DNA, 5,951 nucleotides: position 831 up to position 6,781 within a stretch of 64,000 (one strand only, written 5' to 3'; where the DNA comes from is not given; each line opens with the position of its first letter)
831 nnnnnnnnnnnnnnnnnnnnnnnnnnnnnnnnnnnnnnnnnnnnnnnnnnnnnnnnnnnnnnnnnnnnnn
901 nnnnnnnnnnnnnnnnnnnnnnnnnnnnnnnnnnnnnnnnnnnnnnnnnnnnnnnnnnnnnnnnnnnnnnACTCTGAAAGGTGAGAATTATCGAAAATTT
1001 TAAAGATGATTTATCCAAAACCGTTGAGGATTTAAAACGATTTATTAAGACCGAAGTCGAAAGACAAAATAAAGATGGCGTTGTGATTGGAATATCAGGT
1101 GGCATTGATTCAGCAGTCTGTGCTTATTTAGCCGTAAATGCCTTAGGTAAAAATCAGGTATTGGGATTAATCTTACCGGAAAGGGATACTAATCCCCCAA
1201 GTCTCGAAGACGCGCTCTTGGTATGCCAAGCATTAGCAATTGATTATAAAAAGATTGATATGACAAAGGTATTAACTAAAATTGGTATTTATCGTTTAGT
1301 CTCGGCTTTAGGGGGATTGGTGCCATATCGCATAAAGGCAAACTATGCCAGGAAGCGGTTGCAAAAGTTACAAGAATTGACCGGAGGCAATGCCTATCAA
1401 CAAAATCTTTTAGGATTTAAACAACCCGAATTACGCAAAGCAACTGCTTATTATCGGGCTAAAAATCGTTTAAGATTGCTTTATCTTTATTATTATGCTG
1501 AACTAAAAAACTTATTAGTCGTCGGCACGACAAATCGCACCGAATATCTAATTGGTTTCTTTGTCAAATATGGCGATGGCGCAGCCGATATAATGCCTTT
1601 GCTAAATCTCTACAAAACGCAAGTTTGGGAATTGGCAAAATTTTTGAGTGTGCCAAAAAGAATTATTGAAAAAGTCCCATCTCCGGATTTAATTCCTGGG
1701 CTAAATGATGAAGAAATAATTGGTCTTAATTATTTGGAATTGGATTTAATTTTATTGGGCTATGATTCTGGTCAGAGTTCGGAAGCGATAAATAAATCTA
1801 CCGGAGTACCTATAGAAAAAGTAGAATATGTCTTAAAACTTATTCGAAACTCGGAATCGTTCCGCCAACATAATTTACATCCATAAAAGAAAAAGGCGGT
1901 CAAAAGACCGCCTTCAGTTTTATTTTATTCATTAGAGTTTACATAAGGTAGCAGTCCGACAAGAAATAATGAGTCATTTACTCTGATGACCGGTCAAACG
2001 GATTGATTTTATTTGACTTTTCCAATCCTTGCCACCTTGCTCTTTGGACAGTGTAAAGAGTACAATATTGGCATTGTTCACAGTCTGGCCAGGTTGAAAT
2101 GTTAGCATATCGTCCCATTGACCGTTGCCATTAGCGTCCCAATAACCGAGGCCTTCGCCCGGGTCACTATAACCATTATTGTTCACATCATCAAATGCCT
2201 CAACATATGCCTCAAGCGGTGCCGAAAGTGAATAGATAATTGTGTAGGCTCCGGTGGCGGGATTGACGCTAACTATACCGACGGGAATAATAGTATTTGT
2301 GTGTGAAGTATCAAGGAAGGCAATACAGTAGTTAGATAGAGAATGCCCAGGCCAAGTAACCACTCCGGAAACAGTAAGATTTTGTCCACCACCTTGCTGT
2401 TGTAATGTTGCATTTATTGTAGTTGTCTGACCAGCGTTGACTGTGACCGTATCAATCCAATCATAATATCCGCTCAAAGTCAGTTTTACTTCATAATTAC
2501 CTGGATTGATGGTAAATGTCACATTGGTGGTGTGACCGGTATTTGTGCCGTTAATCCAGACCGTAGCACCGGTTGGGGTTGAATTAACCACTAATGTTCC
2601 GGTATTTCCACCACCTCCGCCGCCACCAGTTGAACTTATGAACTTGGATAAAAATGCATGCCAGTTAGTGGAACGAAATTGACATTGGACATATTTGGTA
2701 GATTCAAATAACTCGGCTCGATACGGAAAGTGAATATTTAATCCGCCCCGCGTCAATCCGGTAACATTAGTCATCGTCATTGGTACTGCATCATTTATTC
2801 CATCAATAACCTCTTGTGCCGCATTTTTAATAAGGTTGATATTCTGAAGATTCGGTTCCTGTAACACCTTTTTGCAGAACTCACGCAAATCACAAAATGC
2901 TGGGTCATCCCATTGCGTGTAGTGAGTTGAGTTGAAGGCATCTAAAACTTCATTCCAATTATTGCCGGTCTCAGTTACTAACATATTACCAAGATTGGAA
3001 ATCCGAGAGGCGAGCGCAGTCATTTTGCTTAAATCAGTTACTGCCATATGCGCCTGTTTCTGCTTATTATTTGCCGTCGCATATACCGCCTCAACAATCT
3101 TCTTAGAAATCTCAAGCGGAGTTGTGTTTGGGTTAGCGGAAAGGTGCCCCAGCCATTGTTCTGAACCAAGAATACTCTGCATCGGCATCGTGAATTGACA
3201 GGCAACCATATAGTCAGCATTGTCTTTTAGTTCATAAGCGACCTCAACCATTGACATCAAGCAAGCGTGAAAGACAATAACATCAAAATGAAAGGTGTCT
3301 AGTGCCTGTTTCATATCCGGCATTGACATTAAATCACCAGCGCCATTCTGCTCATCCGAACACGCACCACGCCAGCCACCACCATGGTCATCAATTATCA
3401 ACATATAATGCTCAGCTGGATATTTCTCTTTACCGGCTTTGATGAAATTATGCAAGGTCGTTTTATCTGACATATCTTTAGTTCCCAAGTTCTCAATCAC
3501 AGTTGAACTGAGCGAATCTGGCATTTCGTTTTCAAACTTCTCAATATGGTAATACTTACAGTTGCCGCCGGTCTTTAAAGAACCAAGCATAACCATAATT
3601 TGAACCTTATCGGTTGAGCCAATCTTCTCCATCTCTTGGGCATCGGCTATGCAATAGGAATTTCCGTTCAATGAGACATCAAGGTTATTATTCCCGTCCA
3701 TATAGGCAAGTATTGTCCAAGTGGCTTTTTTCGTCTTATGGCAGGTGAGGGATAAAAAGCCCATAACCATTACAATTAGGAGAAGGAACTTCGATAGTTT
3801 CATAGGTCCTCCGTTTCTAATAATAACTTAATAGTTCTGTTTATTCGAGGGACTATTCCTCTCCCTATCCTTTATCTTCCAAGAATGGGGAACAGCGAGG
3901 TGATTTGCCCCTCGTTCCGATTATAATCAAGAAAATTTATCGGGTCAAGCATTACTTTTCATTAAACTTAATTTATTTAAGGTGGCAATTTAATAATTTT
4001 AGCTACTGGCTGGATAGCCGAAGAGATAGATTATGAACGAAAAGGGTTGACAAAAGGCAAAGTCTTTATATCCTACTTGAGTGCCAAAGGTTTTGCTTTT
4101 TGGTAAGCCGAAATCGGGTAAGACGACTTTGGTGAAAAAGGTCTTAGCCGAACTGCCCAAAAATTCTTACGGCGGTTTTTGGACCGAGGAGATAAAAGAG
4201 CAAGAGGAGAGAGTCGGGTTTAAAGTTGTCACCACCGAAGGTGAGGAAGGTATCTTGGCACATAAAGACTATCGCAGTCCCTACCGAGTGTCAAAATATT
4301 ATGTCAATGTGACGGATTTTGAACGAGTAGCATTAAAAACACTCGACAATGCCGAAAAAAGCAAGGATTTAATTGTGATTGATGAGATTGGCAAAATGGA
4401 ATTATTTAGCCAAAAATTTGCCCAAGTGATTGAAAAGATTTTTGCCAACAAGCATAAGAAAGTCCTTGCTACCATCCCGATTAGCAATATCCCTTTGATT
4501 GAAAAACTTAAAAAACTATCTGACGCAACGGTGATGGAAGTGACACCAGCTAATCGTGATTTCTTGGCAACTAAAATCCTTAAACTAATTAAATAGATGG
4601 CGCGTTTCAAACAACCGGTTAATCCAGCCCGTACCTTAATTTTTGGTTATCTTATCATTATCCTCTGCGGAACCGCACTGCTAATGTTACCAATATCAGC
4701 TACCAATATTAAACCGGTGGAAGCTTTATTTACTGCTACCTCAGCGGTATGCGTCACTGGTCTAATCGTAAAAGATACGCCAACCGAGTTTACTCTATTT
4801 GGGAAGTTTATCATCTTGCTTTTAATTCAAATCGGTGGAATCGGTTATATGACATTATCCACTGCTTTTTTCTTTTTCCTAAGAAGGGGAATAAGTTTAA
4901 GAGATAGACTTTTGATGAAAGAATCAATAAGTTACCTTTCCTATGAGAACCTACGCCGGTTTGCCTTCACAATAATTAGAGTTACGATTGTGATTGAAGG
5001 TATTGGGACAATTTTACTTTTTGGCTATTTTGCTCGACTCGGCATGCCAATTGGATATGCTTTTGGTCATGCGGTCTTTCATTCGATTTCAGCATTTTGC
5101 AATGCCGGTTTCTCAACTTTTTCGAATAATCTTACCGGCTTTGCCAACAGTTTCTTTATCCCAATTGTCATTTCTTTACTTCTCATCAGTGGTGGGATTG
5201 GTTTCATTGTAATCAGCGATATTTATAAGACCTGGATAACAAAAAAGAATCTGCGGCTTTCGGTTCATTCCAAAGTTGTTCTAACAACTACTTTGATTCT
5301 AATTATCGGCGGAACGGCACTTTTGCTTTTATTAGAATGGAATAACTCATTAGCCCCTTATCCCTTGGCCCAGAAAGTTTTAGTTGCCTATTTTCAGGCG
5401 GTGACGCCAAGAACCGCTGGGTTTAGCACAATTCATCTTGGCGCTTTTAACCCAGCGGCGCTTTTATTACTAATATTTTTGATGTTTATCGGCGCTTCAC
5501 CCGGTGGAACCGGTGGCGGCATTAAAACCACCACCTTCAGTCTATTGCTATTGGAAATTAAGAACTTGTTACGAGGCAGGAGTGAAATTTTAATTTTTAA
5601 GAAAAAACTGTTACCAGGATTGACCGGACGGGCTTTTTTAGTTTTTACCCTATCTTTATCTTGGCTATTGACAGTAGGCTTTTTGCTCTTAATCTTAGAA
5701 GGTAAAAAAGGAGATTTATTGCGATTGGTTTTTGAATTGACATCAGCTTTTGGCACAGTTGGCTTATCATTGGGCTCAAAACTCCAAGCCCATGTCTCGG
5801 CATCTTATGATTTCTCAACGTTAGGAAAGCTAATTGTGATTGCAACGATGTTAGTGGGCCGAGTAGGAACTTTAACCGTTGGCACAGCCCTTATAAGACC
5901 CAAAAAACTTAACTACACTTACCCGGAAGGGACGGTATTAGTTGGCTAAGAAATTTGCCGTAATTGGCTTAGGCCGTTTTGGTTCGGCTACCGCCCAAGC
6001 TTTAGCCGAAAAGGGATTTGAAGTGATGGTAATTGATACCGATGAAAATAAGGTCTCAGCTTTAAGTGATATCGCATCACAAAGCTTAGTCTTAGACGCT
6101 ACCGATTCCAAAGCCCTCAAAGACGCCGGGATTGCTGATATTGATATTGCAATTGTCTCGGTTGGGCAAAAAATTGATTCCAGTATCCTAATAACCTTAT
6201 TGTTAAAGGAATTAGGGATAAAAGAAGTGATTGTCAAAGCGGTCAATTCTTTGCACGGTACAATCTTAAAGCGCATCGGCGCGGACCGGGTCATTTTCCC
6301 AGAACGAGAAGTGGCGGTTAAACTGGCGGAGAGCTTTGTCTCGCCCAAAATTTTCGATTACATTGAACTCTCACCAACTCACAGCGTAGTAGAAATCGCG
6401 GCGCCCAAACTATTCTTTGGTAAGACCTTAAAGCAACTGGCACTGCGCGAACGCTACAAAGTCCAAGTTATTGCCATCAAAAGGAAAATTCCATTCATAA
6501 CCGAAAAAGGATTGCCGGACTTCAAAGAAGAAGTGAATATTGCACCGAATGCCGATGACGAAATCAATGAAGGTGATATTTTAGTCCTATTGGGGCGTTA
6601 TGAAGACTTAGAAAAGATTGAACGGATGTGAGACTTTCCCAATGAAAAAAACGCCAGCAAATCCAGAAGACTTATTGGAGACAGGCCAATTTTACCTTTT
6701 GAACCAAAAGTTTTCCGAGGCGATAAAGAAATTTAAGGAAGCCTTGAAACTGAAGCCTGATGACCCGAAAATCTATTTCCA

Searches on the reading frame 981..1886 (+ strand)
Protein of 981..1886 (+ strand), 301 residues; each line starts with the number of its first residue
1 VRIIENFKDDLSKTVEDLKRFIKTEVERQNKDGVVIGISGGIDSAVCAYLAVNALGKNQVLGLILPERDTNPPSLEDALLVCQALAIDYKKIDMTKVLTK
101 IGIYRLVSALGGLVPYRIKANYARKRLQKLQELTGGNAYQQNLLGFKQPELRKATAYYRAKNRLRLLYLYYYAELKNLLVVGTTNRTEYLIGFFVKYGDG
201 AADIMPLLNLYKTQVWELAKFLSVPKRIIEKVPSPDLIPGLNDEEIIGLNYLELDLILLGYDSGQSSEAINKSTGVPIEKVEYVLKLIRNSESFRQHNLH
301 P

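Call 23: search_protein_families(library=pfam, proteins=[window:981-1886:+], max_evalue=0.0001)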
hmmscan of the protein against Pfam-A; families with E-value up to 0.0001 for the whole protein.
window:981-1886:+ (301 aa): 2 families
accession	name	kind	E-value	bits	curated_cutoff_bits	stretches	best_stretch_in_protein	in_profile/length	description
PF02540.23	NAD_synthase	-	3.8e-65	219.8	21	2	154-295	98-239/242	NAD synthase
PF06508.19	QueC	-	2.7e-05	24.2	22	0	34-107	2-72/210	Queuosine biosynthesis protein QueC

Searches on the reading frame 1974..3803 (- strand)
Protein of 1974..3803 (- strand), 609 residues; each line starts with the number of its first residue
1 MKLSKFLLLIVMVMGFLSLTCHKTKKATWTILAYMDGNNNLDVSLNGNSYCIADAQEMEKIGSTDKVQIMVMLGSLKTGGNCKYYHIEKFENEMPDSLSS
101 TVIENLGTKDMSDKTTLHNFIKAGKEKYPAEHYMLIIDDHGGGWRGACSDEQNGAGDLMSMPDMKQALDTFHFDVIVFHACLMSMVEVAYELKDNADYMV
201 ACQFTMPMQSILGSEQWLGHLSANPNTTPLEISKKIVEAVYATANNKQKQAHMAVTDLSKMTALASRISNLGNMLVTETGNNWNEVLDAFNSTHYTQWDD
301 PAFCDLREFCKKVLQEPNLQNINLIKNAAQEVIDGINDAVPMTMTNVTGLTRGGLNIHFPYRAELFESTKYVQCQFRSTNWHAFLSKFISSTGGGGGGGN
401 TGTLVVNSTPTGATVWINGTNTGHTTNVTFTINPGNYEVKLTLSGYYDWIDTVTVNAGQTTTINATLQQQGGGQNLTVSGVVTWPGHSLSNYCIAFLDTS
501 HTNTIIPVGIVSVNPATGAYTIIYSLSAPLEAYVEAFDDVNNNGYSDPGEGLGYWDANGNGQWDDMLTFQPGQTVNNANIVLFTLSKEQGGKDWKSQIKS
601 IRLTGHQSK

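Call 23: search_protein_families(library=pfam, proteins=[window:1974-3803:-], max_evalue=0.0001)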
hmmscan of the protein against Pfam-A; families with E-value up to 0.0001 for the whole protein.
window:1974-3803:- (609 aa): 3 families
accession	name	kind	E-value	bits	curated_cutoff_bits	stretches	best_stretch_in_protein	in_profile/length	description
PF03415.19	Peptidase_C11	-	9.5e-43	147.5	25.8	1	34-324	2-288/359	Clostripain family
PF08308.17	PEGA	-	1.6e-18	66.8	20.8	1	402-469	2-69/71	PEGA domain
PF13620.12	CarboxypepD_reg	-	9.2e-05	23.2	32.3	0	411-468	15-82/82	Carboxypeptidase regulatory-like domain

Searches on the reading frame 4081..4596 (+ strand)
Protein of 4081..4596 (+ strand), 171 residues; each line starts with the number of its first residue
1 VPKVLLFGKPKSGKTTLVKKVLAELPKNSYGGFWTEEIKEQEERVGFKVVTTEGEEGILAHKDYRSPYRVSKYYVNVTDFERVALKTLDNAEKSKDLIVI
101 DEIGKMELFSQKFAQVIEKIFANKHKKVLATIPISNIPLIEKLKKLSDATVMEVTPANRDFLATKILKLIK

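Call 23: search_protein_families(library=pfam, proteins=[window:4081-4596:+], max_evalue=0.0001)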
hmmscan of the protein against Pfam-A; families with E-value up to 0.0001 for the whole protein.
window:4081-4596:+ (171 aa): 2 families
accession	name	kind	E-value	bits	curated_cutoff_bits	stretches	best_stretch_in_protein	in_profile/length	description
PF03266.21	NTPase_1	-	1.4e-50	171.8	23.9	1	3-167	1-168/168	NTPase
PF00004.35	AAA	-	4.6e-05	24.3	21.2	0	4-107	1-70/131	ATPase family associated with various cellular activities (AAA)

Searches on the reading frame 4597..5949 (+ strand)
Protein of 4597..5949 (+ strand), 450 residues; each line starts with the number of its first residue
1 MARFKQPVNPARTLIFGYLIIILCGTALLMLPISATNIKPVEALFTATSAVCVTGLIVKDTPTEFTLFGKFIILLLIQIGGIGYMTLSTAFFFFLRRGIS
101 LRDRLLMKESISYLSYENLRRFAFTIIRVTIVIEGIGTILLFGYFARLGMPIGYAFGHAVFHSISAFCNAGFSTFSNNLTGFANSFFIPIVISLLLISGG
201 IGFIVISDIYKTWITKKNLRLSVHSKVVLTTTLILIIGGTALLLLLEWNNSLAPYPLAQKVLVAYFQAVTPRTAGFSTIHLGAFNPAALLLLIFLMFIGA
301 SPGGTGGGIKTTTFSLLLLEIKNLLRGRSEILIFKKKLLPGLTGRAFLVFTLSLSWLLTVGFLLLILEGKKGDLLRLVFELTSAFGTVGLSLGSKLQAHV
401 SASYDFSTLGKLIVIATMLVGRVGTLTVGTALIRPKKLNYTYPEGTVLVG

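Call 23: search_protein_families(library=pfam, proteins=[window:4597-5949:+], max_evalue=0.0001)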
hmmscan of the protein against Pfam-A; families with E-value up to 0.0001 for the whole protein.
window:4597-5949:+ (450 aa): 1 family
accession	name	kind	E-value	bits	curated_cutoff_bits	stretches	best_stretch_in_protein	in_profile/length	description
PF02386.22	TrkH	-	1.5e-56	192.3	27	1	26-431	51-489/502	Cation transport protein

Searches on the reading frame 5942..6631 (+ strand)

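Call 23: search_protein_families(library=pfam, proteins=[window:5942-6631:+], max_evalue=0.0001)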
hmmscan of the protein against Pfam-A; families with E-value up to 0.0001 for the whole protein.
window:5942-6631:+ (229 aa): 9 families
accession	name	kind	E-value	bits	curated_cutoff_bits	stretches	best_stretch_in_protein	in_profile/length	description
PF02254.24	TrkA_N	-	4.7e-27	95.1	23.8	1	5-120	1-116/116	TrkA-N domain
PF02080.26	TrkA_C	-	3.7e-11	43.2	27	1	150-228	4-68/71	TrkA-C domain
PF03721.20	UDPG_MGDP_dh_N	-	1.2e-07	31.9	27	1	4-43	2-41/187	UDP-glucose/GDP-mannose dehydrogenase family, NAD binding domain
PF03446.21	NAD_binding_2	-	5.8e-07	30.1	21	1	4-102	1-94/161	NAD binding domain of 6-phosphogluconate dehydrogenase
PF02737.24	3HCDH_N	-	4.5e-06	27.2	22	1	5-57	2-54/180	3-hydroxyacyl-CoA dehydrogenase, NAD binding domain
PF03807.23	F420_oxidored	-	1.7e-05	25.7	21.6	0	4-74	1-67/94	NADP oxidoreductase coenzyme F420-dependent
PF01210.29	NAD_Gly3P_dh_N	-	2.2e-05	24.9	23.1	0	5-44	2-41/158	NAD-dependent glycerol-3-phosphate dehydrogenase N-terminus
PF21799.2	MurD-like_N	-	6.2e-05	23.6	27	0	3-79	1-72/88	Mur ligase MurD-like, N-terminal domain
PF03435.24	Sacchrp_dh_NADP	-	8.4e-05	23.4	25.1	0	6-70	2-72/129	Saccharopine dehydrogenase NADP binding domain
